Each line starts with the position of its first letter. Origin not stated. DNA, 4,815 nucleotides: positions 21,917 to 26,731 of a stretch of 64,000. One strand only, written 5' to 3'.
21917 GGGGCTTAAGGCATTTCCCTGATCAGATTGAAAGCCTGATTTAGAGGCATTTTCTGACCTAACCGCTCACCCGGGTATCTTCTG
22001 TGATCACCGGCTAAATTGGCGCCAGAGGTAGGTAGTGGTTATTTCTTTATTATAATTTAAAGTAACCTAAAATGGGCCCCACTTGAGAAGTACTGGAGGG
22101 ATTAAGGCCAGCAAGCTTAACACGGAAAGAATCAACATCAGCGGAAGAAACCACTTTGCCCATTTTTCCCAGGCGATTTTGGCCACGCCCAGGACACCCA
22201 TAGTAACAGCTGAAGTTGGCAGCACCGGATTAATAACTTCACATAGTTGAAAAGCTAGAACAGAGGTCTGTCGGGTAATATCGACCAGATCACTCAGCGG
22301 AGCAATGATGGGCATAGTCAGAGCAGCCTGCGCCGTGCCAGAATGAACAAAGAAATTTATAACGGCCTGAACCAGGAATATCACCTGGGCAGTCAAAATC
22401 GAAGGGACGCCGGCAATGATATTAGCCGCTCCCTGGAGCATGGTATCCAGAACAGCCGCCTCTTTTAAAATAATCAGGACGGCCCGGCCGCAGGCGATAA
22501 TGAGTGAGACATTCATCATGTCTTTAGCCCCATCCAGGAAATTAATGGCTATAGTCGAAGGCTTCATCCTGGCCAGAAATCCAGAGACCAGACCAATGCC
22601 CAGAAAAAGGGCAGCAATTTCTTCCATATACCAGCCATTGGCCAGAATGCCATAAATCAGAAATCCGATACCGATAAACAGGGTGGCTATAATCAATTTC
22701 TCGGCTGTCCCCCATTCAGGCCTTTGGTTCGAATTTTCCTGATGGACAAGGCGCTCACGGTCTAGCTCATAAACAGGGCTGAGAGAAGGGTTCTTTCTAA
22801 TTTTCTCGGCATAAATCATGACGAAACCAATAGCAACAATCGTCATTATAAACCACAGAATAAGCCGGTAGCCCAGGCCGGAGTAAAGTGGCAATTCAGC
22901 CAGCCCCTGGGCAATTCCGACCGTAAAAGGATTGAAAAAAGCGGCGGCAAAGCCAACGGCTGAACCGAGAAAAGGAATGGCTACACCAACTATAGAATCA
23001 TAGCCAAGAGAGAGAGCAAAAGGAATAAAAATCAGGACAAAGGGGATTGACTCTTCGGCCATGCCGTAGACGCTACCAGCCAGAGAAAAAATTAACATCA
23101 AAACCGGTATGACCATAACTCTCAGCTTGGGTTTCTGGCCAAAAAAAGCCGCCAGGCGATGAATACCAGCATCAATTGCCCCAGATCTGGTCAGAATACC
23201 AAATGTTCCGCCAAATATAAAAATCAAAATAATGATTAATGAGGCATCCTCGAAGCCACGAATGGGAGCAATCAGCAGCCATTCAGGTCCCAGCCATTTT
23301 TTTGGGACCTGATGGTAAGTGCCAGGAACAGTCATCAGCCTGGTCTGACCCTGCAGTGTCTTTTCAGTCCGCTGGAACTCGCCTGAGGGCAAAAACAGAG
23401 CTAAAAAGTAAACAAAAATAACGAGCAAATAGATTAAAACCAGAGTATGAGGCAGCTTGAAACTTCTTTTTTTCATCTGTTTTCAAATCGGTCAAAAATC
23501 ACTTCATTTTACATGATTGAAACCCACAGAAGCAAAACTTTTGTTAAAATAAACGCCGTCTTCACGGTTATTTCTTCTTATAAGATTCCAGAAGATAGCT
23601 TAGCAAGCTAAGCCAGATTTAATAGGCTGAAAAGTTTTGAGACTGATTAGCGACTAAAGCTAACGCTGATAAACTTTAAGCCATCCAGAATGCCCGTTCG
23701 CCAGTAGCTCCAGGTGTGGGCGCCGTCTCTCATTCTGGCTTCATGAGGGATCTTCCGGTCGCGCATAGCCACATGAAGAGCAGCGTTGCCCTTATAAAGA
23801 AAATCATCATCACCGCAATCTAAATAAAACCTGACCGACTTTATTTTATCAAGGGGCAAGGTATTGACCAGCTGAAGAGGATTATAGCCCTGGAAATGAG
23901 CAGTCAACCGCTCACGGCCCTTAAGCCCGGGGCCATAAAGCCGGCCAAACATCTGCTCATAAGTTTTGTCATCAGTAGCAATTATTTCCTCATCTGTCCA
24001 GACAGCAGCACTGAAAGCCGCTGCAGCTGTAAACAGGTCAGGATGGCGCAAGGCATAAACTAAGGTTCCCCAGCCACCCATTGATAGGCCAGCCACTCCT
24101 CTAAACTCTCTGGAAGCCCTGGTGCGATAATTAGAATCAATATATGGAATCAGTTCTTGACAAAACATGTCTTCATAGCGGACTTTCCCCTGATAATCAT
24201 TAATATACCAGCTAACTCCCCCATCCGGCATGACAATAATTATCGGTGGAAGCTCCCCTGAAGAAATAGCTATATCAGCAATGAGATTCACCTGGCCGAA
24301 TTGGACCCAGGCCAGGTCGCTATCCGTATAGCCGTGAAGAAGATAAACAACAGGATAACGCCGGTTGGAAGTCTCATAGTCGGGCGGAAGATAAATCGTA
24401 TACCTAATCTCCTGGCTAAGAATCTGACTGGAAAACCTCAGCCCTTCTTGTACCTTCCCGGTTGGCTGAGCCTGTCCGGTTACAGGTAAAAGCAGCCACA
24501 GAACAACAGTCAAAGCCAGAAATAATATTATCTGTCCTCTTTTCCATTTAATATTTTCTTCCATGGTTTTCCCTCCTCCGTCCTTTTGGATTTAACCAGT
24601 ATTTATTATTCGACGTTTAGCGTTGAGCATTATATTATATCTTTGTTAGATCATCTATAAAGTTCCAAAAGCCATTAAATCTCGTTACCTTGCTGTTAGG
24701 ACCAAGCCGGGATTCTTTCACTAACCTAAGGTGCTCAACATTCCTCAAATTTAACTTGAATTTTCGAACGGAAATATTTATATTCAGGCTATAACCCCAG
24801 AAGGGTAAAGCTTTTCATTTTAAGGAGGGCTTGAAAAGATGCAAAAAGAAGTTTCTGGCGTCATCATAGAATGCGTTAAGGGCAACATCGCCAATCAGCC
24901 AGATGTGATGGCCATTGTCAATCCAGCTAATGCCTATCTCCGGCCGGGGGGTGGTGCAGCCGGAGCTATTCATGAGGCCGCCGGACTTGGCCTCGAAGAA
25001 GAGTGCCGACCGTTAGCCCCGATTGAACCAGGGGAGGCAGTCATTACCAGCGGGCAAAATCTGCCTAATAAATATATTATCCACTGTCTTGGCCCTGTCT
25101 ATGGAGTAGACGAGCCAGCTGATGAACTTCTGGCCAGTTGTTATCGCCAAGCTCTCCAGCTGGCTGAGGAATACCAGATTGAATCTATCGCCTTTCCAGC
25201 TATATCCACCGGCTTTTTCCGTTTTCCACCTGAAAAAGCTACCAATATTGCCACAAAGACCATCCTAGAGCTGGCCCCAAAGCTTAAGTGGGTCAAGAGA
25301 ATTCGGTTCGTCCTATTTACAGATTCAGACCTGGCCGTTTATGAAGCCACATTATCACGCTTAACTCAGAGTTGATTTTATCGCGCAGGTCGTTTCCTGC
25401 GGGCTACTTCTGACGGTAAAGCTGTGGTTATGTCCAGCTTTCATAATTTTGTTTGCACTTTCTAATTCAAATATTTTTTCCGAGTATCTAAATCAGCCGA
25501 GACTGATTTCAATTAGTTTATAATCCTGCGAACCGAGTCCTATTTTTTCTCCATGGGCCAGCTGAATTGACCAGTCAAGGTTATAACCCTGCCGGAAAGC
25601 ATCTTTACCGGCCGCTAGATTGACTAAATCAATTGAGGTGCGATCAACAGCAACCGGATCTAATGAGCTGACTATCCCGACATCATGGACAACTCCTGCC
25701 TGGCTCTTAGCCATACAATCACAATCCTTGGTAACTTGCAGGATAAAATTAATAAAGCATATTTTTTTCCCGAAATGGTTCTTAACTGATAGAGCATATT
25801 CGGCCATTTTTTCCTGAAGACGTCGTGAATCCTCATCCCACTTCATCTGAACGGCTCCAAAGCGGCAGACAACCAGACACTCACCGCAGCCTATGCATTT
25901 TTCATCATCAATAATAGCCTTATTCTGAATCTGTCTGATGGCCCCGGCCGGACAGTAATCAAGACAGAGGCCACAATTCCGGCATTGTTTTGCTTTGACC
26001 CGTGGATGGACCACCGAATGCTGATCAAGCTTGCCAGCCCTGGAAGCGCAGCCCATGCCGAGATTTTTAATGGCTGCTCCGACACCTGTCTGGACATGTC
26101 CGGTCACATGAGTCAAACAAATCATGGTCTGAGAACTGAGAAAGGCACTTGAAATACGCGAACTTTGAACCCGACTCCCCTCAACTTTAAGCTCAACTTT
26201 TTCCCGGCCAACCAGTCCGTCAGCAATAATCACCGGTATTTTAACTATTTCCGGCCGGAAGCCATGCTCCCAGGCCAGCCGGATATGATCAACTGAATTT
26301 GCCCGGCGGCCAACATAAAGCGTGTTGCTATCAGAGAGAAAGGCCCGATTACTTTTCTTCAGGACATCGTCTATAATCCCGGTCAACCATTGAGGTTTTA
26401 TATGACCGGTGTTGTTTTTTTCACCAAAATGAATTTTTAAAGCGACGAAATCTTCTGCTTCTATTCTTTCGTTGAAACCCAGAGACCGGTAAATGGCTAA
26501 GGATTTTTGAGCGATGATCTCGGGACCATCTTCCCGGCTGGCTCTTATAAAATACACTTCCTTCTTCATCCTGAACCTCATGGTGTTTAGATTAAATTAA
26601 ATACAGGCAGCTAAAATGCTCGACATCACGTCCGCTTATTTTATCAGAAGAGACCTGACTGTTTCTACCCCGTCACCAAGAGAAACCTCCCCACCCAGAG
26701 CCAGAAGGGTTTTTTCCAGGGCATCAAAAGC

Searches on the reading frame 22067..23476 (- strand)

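Call 87: search_protein_families(library=pfam, proteins=[window:22067-23476:-], max_evalue=0.00001)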
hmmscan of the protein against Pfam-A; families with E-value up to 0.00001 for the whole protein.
window:22067-23476:- (469 aa): 1 family
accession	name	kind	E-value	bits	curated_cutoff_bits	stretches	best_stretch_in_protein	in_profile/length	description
PF03606.21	DcuC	-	4.8e-97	325.8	23.1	1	8-459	1-457/461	C4-dicarboxylate anaerobic carrier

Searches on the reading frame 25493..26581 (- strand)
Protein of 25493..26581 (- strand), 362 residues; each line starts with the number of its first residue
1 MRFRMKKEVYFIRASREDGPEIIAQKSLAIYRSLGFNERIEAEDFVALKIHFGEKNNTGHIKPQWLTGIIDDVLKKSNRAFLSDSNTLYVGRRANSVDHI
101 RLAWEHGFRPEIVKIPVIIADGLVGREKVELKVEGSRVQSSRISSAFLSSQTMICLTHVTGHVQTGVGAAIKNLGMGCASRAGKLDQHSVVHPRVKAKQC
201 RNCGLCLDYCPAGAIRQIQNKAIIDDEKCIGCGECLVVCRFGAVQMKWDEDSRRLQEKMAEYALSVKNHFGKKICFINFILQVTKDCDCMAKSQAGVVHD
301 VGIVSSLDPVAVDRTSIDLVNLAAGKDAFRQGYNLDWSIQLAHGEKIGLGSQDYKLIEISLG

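Call 87: search_protein_families(library=pfam, proteins=[window:25493-26581:-], max_evalue=0.00001)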
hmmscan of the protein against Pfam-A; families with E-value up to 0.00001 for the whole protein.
window:25493-26581:- (362 aa): 10 families
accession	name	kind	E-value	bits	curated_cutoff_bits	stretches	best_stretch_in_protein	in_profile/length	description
PF04015.17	DUF362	-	1.3e-38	133.5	24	1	46-317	1-199/200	Domain of unknown function (DUF362)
PF00037.32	Fer4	-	2.7e-11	43.2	21.1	1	223-244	2-23/24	4Fe-4S binding domain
PF12838.12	Fer4_7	-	9e-11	42.5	27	1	199-243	1-52/52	4Fe-4S dicluster domain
PF12837.12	Fer4_6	-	9.2e-11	41.6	25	1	223-243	3-23/24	4Fe-4S binding domain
PF14697.11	Fer4_21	-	1.1e-08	35.5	35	0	222-245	1-24/59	4Fe-4S dicluster domain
PF13187.11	Fer4_9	-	2.9e-08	34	27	1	199-242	1-50/52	4Fe-4S dicluster domain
PF12797.12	Fer4_2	-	3.6e-08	33.3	24.5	0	223-239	4-20/22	4Fe-4S binding domain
PF13237.11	Fer4_10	-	4.4e-07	30.2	25.5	1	193-239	2-52/53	4Fe-4S dicluster domain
PF13484.11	Fer4_16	-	6.1e-07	30.6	30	0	199-218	1-20/66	4Fe-4S double cluster binding domain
PF25160.1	LdpA_Fe-S-bd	-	2.3e-06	27.7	27.6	0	206-246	9-45/49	LdpA Fe-S cluster-binding domain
